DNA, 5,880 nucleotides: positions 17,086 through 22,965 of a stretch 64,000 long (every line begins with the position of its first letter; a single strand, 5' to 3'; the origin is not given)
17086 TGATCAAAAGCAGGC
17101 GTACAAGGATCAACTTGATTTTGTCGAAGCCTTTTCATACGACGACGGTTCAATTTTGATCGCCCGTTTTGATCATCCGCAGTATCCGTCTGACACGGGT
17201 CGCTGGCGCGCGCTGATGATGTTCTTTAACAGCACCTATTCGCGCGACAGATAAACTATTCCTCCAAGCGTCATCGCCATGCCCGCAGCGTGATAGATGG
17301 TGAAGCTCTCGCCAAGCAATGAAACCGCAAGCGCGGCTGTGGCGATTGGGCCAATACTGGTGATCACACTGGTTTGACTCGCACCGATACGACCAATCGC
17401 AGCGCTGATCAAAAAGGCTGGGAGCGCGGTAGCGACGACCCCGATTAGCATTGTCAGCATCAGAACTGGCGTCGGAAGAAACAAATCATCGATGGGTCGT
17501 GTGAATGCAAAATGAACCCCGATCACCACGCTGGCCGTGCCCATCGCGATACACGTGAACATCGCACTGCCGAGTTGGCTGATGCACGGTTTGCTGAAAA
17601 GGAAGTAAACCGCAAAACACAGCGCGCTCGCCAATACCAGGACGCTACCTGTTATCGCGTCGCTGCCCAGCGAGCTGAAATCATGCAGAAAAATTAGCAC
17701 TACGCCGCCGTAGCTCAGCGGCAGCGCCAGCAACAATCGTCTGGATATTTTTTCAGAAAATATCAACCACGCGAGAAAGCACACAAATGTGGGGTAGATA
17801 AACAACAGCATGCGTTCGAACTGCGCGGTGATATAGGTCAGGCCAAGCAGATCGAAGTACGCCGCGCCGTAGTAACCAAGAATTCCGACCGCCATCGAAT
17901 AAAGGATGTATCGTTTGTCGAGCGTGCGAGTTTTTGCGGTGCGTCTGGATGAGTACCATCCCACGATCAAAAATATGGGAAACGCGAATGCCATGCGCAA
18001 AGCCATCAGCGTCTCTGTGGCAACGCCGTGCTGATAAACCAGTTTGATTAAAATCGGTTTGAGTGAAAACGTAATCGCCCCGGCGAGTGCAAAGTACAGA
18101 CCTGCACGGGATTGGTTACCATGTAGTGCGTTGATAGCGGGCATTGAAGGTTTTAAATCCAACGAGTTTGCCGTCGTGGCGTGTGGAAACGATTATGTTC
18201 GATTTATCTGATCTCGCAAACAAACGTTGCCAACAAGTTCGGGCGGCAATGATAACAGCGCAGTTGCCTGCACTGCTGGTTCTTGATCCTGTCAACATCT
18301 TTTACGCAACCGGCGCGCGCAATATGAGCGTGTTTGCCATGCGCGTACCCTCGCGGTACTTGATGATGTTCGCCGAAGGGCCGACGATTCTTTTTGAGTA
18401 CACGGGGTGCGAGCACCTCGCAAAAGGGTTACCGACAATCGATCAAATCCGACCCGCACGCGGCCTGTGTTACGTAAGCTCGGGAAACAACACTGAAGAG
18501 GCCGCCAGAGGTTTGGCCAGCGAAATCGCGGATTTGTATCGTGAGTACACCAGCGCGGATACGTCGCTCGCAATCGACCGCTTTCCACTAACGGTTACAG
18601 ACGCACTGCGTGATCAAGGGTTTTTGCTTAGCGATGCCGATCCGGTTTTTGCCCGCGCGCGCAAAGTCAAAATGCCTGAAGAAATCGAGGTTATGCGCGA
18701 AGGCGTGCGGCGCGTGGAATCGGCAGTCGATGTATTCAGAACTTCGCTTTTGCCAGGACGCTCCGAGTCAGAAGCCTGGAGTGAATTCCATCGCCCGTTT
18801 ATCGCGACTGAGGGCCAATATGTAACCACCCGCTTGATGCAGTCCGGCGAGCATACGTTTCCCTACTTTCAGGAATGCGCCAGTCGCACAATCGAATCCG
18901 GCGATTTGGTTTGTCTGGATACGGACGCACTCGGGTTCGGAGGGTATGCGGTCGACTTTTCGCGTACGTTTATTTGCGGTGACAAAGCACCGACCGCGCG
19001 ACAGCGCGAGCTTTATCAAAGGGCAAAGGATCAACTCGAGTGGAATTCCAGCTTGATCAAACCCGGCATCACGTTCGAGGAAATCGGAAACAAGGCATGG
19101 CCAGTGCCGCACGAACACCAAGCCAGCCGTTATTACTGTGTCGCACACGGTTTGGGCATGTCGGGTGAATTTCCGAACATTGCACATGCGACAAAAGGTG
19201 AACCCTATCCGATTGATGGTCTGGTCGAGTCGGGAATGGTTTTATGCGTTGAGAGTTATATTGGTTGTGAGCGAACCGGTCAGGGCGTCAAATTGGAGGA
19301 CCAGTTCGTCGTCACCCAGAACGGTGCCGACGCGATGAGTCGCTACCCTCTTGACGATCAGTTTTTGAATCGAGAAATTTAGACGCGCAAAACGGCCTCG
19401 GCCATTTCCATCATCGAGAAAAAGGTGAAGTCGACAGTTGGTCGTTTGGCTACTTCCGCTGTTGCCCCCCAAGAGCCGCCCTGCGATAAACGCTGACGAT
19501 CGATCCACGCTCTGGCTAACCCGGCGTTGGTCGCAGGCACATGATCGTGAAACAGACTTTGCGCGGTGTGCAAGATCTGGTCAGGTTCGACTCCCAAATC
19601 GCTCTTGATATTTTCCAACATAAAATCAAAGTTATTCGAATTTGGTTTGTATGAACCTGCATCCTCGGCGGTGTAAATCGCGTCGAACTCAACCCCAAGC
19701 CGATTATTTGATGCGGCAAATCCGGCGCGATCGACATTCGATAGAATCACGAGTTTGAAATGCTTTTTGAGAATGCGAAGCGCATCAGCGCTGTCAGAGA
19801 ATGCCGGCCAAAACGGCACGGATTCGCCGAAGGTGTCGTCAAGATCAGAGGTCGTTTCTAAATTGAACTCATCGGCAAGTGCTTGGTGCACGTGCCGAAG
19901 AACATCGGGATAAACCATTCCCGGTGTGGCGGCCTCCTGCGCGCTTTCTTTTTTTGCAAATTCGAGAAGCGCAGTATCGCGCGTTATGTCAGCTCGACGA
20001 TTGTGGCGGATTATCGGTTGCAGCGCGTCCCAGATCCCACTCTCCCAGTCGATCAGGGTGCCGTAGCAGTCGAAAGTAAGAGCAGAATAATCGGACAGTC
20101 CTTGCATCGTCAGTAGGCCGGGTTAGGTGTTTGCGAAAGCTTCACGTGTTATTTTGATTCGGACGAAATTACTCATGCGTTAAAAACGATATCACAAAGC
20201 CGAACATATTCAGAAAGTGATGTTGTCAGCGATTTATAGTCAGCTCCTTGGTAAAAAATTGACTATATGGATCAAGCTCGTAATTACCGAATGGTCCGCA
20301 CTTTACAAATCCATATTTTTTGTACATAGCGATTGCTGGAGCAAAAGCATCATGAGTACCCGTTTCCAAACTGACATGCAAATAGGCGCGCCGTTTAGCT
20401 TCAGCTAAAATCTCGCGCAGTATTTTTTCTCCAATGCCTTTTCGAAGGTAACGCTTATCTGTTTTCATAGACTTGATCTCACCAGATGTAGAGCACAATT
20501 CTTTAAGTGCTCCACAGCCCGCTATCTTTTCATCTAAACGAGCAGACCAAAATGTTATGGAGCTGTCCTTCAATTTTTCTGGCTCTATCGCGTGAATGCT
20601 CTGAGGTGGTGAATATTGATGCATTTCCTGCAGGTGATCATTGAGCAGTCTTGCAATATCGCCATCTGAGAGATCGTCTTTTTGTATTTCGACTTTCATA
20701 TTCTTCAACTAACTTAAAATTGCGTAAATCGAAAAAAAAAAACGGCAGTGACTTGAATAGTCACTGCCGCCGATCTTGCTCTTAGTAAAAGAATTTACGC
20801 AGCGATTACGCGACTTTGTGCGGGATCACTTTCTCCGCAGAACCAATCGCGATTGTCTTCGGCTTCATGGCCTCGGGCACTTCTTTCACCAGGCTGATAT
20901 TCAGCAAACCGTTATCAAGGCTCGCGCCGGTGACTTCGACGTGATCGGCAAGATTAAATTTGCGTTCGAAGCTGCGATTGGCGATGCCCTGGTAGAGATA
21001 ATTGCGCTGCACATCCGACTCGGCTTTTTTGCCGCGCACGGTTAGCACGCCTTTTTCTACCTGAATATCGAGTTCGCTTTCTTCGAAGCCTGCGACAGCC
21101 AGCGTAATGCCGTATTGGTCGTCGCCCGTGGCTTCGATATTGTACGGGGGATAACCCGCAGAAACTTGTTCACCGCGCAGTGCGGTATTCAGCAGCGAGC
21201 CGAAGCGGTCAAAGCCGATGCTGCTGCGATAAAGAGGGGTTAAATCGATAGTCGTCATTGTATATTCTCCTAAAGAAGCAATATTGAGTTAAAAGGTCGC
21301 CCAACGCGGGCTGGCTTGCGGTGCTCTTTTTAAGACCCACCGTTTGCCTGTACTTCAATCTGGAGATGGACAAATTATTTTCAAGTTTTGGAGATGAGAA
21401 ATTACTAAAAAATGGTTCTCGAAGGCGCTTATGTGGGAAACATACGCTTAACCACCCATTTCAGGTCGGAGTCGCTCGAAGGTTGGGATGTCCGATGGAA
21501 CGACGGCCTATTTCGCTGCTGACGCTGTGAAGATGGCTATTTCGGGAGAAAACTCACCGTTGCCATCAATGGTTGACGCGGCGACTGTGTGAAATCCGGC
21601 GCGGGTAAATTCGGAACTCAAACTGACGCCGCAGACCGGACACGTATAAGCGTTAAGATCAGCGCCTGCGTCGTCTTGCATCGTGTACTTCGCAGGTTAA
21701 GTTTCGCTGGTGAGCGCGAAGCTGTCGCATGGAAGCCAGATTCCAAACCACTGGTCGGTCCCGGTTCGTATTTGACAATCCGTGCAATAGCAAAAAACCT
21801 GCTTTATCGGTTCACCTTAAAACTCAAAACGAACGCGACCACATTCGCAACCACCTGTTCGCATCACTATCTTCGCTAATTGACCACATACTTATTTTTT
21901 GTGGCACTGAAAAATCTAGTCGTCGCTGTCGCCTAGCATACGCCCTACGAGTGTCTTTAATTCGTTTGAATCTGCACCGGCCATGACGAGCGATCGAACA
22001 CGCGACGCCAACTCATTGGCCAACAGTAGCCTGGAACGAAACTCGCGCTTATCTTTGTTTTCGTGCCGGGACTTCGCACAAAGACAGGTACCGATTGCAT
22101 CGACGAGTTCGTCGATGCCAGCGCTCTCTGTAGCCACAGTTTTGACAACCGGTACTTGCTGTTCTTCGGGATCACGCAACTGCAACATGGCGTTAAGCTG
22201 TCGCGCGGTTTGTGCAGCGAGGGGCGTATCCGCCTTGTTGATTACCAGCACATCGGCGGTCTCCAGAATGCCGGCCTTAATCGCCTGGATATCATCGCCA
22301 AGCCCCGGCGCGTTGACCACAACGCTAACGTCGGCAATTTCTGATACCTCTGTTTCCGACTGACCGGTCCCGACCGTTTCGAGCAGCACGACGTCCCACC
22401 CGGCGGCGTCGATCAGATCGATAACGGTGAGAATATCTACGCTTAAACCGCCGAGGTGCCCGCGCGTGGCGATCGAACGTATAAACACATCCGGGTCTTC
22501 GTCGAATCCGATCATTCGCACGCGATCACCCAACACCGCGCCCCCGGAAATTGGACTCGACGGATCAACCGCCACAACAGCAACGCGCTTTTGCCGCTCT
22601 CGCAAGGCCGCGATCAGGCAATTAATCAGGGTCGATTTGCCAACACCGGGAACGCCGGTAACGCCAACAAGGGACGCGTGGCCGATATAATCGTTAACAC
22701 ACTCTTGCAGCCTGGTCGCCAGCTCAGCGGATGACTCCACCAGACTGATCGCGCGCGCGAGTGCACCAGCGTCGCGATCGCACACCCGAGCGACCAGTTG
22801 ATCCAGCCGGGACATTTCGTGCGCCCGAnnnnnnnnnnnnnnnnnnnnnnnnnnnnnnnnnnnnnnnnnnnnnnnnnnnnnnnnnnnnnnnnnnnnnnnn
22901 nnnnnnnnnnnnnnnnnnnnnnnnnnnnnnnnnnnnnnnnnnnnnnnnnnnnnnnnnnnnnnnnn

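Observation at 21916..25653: Split acyl-CoA mutase (560-aa barrel plus 141-aa B12 subunit) with MeaB and divergent TetR: specificity residues look atypical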

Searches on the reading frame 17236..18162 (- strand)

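Call 51: search_protein_families(library=pfam, max_evalue=0.00001, proteins=[window:17236-18162:-])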
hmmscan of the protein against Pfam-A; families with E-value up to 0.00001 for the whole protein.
window:17236-18162:- (308 aa): 1 family
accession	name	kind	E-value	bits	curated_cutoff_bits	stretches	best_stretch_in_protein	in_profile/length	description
PF00892.27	EamA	-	7.3e-31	107.7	28.2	2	171-306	2-134/135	EamA-like transporter family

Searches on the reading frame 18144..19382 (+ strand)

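Call 51: search_protein_families(library=pfam, max_evalue=0.00001, proteins=[window:18144-19382:+])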
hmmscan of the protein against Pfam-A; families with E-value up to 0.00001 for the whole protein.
window:18144-19382:+ (412 aa): 2 families
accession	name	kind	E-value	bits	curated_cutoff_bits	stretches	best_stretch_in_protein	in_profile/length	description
PF00557.29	Peptidase_M24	-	1.9e-27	96.8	23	1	183-392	2-208/208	Metallopeptidase family M24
PF01321.24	Creatinase_N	-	5.3e-06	27.4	22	0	28-175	1-128/128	Creatinase/Prolidase N-terminal domain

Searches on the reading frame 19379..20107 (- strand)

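Call 51: search_protein_families(library=pfam, max_evalue=0.00001, proteins=[window:19379-20107:-])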
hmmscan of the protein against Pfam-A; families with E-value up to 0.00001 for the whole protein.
window:19379-20107:- (242 aa): 1 family
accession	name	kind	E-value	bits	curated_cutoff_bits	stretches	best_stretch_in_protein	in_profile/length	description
PF00702.32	Hydrolase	-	9.3e-09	36.4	26.4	1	8-179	2-175/191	haloacid dehalogenase-like hydrolase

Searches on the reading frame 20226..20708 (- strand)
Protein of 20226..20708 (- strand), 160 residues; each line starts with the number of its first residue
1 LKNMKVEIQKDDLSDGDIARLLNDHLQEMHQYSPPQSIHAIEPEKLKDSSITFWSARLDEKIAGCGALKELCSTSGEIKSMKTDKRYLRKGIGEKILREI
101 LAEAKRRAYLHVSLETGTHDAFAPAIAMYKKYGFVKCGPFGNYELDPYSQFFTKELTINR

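Call 51: search_protein_families(library=pfam, max_evalue=0.00001, proteins=[window:20226-20708:-])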
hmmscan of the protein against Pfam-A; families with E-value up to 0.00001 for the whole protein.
window:20226-20708:- (160 aa): 3 families
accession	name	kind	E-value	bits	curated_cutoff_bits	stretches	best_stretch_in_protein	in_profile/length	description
PF00583.31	Acetyltransf_1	-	2.5e-12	47.5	20.7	1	31-134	14-116/116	Acetyltransferase (GNAT) family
PF13508.13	Acetyltransf_7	-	9.7e-12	45.5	27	1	52-135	4-83/84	Acetyltransferase (GNAT) domain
PF13673.13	Acetyltransf_10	-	5e-09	36.7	23.6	1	44-139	24-112/128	Acetyltransferase (GNAT) domain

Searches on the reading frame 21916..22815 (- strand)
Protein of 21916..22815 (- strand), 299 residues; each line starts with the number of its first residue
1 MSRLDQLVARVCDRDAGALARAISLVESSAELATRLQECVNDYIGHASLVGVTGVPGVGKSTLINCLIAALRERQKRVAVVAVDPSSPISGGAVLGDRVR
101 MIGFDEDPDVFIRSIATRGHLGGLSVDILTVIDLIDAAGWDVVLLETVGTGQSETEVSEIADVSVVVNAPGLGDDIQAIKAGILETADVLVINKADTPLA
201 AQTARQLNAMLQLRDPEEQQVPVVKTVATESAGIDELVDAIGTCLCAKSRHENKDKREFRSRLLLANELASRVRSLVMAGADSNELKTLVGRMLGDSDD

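Call 3: search_protein_families(library=pfam, proteins=[window:21916-22815:-])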
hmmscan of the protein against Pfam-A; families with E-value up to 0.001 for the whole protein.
window:21916-22815:- (299 aa): 12 families
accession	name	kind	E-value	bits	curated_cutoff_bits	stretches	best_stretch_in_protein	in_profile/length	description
PF03308.22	MeaB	-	2e-83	280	23.1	1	19-273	1-264/273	Methylmalonyl Co-A mutase-associated GTPase MeaB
PF02492.25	cobW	-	4.3e-08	33.4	20.7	1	50-216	3-174/180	CobW/HypB/UreG, nucleotide-binding domain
PF00009.33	GTP_EFTU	-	7.4e-06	26.1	26.5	0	188-244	124-185/188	Elongation factor Tu GTP binding domain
PF01656.29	CbiA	-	8.5e-06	26.2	25.4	1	57-182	9-54/125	CobQ/CobB/MinD/ParA nucleotide binding domain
PF01926.29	MMR_HSR1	-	1.3e-05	25.7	21.9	1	50-169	2-84/113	50S ribosome-binding GTPase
PF13401.12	AAA_22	-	1.8e-05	25.5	27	1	46-90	4-46/130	AAA domain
PF03029.23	ATP_bind_1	-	4.4e-05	23.8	27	1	52-86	1-35/240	Conserved hypothetical ATP binding protein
PF13191.12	AAA_16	-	4.5e-05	24.4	32.6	1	34-80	10-55/167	AAA ATPase domain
PF03193.22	RsgA_GTPase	-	5.2e-05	23.6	30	0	41-75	101-134/174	RsgA GTPase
PF07693.20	KAP_NTPase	-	0.00015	21.6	20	1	35-87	7-60/293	KAP family P-loop domain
PF13245.12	AAA_19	-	0.00036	21.2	25.1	0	46-83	10-49/134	AAA domain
PF03266.21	NTPase_1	-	0.00039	20.8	23.9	1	50-79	2-31/168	NTPase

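Call 4: search_protein_families(library=ncbifam, proteins=[window:21916-22815:-])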
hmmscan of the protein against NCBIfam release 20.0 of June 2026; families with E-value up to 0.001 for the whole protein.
window:21916-22815:- (299 aa): 19 families
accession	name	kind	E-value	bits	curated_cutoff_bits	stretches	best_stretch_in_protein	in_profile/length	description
TIGR00750.1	lao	equivalog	2.3e-83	279.8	240.75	1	17-282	4-275/300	methylmalonyl Co-A mutase-associated GTPase MeaB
NF006958.0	PRK09435.1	equivalog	2.7e-70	237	329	1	4-279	10-295/333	methylmalonyl Co-A mutase-associated GTPase MeaB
NF045497.1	IsobCoAmut_IcmF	equivalog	2.1e-40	138.4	1500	1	10-255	148-405/1076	fused isobutyryl-CoA mutase/GTPase IcmF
TIGR00073.1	hypB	equivalog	4.5e-08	32.8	121.2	1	48-243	31-212/217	hydrogenase nickel incorporation protein HypB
NF000908.1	PRK00089.1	equivalog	8.1e-07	28.6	237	0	47-69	3-25/291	GTPase Era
TIGR03594.1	GTPase_EngA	equivalog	1.2e-06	27.8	306.7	0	186-245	287-346/432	ribosome biogenesis GTPase Der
TIGR00101.1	ureG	equivalog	1.3e-06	28.3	204.2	1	140-243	92-193/199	urease accessory protein UreG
TIGR01448.2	helicase_RecD2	equivalog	4.6e-06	25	500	1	20-82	303-366/713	SF1B family DNA helicase RecD2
NF006743.0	PRK09270.1-2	equivalog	5.5e-06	25.6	227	1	28-84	11-63/217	nucleoside/nucleotide kinase family protein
NF008955.0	PRK12297.1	equivalog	5.7e-06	25.5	406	0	174-257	264-340/429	GTPase ObgE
NF006746.0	PRK09270.1-5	subfamily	1.6e-05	24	250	1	46-84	20-58/210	nucleoside/nucleotide kinase family protein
TIGR03596.1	GTPase_YlqF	equivalog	4.4e-05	23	208.2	0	51-69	122-140/276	ribosome biogenesis GTPase YlqF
NF041053.1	CobW_rel_Se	equivalog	0.00019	21.2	180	0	49-82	3-36/195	CobW-related selenoprotein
TIGR02729.1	Obg_CgtA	equivalog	0.00021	20.4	280.25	0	171-243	259-326/329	Obg family GTPase CgtA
NF009701.0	PRK13230.1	subfamily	0.00023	20.3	350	0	52-87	6-41/291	nitrogenase reductase-like protein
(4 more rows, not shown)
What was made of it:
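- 21916..22815 (-): MeaB-type G-protein chaperone (299 aa), last gene of the operon. PF03308 E=2e-83; TIGR00750 279.8 bits, above its 240.75 cutoff (calls 3, 4).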
